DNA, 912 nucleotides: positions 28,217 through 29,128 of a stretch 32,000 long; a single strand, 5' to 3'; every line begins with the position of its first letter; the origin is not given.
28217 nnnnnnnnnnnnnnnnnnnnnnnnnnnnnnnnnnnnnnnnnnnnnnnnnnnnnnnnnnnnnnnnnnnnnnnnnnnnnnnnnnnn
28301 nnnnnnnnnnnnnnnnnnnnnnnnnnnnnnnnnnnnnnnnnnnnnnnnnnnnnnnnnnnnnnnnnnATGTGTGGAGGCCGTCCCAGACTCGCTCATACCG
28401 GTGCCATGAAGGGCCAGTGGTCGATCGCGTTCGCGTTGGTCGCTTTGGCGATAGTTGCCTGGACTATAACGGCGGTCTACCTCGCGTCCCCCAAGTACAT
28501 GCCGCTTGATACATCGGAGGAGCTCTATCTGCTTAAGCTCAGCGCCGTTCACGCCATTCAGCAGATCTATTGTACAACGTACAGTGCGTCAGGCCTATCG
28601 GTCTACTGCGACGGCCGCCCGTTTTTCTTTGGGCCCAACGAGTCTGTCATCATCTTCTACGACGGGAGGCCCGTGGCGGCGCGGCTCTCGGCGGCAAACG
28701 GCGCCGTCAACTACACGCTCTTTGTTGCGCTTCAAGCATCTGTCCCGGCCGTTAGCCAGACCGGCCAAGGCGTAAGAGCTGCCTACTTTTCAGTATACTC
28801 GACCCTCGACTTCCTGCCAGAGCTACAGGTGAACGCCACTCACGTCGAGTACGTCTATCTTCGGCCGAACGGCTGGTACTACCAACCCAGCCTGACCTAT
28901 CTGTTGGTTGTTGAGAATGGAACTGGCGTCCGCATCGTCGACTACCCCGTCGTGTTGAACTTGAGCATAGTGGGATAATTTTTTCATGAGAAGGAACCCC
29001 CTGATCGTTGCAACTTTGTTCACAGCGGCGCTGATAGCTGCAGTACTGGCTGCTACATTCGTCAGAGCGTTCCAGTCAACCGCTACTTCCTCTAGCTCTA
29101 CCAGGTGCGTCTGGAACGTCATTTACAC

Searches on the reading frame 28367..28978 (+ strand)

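Call 7: search_protein_families(library=ncbifam, proteins=[window:28367-28978:+], max_evalue=0.1)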
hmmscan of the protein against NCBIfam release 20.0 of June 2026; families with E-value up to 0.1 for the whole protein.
window:28367-28978:+ (203 aa): 1 family
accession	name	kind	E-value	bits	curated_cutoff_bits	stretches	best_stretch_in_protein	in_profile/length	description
NF053670.1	bindosome_BasB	exception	0.045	13.7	230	1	14-83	1-68/129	bindosome assembly system protein BasB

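Call 88: search_protein_families(library=pfam, proteins=[window:28406-28978:+], max_evalue=0.01)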
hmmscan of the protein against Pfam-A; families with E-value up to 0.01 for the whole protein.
window:28406-28978:+ (190 aa): 0 families
